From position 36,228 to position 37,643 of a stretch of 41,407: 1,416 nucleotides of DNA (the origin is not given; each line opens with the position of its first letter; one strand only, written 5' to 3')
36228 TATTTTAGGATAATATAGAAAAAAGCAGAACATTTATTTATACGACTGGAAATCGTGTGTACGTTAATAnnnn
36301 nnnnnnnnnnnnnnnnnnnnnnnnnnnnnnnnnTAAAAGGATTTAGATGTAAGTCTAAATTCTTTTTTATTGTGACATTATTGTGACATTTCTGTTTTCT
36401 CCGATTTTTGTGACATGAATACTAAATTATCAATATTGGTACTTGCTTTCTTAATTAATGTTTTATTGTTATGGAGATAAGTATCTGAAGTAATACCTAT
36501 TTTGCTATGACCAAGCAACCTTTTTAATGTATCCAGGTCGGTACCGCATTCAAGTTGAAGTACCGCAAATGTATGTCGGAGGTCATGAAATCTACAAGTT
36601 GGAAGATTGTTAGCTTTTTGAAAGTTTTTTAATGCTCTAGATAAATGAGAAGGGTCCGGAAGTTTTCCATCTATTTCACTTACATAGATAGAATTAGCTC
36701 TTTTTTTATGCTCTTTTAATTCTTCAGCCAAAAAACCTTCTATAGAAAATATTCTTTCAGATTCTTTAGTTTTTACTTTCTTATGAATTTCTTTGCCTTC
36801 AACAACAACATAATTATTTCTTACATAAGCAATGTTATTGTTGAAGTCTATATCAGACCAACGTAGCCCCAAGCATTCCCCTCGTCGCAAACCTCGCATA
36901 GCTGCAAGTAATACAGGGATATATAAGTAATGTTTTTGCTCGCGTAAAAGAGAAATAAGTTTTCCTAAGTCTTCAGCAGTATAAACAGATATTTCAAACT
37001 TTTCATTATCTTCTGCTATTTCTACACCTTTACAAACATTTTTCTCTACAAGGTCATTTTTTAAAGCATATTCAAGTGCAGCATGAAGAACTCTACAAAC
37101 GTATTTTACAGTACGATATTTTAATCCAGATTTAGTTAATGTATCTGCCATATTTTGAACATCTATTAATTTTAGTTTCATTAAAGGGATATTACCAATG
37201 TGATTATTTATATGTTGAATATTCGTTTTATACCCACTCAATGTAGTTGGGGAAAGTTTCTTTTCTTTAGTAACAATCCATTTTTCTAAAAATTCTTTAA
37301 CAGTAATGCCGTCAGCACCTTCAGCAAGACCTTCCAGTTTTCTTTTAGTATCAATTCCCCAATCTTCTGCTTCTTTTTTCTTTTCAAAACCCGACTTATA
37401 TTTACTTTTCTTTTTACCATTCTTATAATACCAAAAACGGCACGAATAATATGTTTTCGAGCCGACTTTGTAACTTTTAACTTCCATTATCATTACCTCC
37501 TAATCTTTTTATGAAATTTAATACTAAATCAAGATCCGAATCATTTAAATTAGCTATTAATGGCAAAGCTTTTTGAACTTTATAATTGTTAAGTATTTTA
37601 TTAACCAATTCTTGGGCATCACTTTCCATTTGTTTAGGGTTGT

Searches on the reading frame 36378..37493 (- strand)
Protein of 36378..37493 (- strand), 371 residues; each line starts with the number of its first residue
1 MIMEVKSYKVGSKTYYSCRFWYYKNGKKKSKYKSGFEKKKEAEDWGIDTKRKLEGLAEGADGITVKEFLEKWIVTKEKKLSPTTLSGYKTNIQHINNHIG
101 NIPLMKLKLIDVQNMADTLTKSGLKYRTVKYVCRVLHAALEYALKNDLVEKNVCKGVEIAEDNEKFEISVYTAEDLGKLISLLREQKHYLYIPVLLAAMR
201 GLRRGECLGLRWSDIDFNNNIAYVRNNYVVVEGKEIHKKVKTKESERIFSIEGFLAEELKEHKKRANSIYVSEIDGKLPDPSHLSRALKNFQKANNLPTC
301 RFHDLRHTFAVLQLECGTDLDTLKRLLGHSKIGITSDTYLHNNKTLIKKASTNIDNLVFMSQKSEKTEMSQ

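Call 75: search_protein_families(library=pfam, proteins=[window:36378-37493:-], max_evalue=0.001)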
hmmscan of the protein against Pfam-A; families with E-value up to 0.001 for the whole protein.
window:36378-37493:- (371 aa): 5 families
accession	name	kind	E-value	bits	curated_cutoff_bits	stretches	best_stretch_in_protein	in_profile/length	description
PF00589.27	Phage_integrase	-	3.5e-21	76.2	27.1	1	172-344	4-170/172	Phage integrase family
PF14659.12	Phage_int_SAM_3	-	9.7e-11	42.2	22.6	1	64-118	1-56/58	Phage integrase, N-terminal SAM-like domain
PF14657.12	Arm-DNA-bind_4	-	5.2e-07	29.6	22.3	1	16-54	2-43/47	Arm DNA-binding domain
PF13102.12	Phage_int_SAM_5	-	4.6e-06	27.4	22.3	1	65-154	2-95/98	Phage integrase SAM-like domain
PF02899.23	Phage_int_SAM_1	-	0.00035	21.2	22.3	1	75-131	9-67/83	Phage integrase, N-terminal SAM-like domain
